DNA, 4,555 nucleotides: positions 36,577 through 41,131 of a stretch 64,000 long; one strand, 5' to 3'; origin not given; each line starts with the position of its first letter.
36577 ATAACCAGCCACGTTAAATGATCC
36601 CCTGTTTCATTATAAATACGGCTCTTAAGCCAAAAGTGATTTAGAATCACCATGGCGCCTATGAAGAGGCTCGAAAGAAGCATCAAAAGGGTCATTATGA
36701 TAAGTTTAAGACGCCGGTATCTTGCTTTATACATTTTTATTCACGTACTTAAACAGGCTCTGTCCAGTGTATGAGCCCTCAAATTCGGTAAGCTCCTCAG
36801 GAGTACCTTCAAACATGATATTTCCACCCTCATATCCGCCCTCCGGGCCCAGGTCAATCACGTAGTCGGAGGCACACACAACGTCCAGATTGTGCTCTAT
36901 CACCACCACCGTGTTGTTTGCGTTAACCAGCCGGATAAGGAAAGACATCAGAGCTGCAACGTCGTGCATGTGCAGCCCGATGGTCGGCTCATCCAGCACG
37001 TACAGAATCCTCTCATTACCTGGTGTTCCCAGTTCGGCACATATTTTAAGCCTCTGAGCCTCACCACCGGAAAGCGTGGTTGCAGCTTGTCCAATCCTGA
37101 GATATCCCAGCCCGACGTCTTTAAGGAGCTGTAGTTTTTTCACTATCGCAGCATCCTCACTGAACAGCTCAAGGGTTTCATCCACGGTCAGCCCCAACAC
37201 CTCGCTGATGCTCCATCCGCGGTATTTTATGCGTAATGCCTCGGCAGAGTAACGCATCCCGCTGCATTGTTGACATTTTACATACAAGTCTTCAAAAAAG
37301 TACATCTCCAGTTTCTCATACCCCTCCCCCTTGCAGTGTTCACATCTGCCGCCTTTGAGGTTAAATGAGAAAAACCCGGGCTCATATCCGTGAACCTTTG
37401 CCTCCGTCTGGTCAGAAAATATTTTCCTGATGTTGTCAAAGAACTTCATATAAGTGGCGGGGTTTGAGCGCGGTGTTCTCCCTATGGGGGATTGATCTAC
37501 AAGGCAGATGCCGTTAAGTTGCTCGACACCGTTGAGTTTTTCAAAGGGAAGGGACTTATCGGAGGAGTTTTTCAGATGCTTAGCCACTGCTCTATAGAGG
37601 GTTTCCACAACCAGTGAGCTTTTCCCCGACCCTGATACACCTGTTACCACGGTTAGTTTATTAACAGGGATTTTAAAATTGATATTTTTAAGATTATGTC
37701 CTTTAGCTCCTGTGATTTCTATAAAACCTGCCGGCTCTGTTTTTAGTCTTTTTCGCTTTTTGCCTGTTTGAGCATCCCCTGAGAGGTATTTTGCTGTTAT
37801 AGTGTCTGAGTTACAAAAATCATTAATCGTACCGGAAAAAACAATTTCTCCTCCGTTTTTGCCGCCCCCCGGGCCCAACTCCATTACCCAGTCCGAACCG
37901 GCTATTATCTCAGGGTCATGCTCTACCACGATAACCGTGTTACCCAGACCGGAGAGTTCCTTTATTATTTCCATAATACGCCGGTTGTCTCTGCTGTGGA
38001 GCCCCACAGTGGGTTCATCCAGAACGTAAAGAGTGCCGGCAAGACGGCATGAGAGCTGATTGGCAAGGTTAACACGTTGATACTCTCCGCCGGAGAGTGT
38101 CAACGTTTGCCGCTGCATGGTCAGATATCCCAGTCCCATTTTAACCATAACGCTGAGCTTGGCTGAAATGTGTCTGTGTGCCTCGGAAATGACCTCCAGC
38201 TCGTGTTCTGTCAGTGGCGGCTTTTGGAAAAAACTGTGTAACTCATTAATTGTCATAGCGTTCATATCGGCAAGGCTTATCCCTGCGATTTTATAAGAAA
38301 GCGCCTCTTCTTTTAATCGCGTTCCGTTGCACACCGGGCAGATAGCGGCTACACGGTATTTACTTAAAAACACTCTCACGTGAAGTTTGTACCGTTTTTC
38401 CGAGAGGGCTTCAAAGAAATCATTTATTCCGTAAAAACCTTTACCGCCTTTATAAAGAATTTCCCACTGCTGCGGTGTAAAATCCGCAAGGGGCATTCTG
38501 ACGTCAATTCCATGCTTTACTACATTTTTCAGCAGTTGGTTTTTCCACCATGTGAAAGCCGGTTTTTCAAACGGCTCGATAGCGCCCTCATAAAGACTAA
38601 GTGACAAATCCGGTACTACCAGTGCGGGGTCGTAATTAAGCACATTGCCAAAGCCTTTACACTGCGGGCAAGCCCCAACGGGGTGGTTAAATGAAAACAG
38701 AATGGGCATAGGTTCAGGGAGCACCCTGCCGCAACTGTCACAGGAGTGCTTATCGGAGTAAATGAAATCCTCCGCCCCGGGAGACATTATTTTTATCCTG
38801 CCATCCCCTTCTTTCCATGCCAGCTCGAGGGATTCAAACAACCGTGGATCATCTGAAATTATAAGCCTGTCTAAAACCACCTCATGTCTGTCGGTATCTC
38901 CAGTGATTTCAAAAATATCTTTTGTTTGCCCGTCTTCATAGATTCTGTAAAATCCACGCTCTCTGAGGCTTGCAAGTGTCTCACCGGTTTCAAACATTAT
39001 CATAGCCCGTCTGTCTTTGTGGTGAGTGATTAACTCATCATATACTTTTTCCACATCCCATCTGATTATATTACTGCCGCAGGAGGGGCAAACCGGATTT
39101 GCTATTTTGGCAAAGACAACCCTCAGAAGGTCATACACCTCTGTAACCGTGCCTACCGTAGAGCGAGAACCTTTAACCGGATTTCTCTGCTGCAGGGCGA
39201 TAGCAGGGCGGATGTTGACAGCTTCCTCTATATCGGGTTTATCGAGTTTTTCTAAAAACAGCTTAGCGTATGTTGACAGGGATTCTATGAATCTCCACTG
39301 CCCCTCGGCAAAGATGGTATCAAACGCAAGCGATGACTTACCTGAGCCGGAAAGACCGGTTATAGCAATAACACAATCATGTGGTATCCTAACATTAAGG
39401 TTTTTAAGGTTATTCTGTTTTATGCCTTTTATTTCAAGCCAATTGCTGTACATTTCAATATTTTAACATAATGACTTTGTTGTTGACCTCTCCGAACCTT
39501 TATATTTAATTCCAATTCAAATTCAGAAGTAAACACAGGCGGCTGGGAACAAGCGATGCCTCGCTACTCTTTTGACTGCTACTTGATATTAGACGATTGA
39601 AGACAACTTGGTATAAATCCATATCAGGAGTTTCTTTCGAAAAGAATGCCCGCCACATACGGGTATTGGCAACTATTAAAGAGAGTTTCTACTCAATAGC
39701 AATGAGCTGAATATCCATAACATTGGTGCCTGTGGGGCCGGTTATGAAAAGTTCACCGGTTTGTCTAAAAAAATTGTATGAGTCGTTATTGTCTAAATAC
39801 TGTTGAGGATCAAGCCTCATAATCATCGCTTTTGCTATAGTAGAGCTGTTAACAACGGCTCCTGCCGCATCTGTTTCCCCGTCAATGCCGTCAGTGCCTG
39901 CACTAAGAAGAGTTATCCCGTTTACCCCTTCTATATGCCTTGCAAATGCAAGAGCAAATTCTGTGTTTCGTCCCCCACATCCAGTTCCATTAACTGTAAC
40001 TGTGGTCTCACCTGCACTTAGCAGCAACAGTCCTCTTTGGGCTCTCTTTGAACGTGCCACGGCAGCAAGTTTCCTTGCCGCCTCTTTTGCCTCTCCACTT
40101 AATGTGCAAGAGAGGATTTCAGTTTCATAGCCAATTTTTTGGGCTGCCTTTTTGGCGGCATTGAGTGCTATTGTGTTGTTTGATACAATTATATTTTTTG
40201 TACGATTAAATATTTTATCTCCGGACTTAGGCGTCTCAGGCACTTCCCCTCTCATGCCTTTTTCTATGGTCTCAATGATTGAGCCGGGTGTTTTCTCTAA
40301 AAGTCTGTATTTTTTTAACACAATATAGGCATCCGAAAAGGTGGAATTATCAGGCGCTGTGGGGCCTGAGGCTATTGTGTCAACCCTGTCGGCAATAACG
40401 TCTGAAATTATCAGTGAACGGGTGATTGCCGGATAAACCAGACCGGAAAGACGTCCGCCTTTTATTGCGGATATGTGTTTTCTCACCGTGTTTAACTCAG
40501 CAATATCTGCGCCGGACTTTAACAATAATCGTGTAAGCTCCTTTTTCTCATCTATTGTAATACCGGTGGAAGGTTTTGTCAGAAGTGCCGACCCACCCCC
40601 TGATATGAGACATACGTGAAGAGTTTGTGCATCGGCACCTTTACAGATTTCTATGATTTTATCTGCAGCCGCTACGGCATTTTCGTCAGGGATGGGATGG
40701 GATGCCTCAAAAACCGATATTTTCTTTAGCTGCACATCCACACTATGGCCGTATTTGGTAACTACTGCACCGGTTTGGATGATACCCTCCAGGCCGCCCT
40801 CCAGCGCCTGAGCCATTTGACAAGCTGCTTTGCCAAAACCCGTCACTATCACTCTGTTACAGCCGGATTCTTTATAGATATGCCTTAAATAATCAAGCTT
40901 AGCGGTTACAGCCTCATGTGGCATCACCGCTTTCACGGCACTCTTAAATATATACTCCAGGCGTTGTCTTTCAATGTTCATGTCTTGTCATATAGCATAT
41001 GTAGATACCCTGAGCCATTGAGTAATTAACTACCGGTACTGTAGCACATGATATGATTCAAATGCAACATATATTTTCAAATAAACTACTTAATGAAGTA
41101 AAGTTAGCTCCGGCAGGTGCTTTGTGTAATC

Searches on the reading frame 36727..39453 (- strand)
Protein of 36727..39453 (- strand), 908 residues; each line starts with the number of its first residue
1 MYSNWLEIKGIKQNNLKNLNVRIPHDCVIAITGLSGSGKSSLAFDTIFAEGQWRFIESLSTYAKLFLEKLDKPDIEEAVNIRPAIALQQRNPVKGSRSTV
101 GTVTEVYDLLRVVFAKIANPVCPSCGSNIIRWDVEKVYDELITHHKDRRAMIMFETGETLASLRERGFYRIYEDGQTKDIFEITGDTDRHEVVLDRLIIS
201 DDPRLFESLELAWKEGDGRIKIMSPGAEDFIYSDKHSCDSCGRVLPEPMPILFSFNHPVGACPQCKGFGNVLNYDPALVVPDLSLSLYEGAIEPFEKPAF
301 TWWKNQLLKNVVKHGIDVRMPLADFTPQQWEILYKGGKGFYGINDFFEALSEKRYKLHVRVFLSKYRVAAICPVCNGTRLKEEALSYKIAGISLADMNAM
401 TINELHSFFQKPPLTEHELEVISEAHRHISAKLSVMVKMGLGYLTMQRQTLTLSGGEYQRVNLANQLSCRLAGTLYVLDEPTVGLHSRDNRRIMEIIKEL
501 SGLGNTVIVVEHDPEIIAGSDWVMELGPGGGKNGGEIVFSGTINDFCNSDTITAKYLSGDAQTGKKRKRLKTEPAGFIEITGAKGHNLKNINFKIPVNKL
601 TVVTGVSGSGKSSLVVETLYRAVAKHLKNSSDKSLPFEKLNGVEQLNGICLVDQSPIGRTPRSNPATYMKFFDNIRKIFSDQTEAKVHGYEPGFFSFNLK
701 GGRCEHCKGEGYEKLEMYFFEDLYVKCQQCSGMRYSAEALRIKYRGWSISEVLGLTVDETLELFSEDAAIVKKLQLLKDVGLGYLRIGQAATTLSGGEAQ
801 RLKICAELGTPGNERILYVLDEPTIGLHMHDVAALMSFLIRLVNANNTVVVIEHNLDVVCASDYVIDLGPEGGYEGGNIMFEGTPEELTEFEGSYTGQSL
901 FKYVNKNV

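Call 9: search_protein_families(library=pfam, proteins=[window:36727-39453:-], max_evalue=0.001)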
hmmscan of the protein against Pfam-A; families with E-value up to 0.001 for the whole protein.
window:36727-39453:- (908 aa): 10 families
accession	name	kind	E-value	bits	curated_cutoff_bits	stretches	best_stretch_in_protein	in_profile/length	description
PF00005.33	ABC_tran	-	1.4e-20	74.7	25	0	407-482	63-136/137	ABC transporter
PF17755.6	UvrA_DNA-bind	-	5.9e-11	43.1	23.2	1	275-339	1-65/110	UvrA DNA-binding domain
PF13304.12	AAA_21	-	6e-11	43.4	27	1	467-517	253-303/304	AAA domain, putative AbiEii toxin, Type IV TA system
PF02463.25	SMC_N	-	3.5e-09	36.8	40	0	398-521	116-206/220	RecF/RecN/SMC N terminal domain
PF13555.12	AAA_29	-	6.9e-07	29.4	27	0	593-615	17-39/61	P-loop containing region of AAA domain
PF20703.3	nSTAND1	-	8.3e-07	29.4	27.1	0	598-630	33-65/379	Novel STAND NTPase 1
PF13191.12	AAA_16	-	2.4e-06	28.6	32.6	0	600-633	26-62/167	AAA ATPase domain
PF17760.6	UvrA_inter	-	2.4e-06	27.8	23.3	1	158-223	35-106/109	UvrA interaction domain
PF03193.22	RsgA_GTPase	-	7.5e-05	23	30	0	577-617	86-125/174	RsgA GTPase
PF00684.25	DnaJ_CXXCXGXG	-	0.00038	21.1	32.7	0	703-733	17-50/65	DnaJ central domain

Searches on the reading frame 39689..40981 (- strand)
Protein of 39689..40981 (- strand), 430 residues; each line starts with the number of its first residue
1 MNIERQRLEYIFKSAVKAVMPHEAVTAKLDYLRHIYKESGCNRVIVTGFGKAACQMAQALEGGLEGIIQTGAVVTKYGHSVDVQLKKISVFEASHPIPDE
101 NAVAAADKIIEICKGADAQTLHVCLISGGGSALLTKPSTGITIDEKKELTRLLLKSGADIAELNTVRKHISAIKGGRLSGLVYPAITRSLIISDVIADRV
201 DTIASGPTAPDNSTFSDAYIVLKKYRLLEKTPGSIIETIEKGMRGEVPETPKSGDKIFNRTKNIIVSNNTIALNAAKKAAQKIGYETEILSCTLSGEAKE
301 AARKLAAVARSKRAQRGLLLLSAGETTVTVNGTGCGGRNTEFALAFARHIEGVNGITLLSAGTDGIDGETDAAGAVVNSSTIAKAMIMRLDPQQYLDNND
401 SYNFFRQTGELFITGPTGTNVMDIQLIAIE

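Call 9: search_protein_families(library=pfam, proteins=[window:39689-40981:-], max_evalue=0.001)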
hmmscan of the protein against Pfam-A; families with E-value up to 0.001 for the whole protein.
window:39689-40981:- (430 aa): 2 families
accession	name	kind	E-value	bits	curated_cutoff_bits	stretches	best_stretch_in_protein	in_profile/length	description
PF13660.11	DUF4147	-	9.1e-79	264.6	23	1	8-239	2-233/234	Domain of unknown function (DUF4147)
PF05161.18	MOFRL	-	2e-40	137.7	28.3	1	319-423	2-106/106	MOFRL family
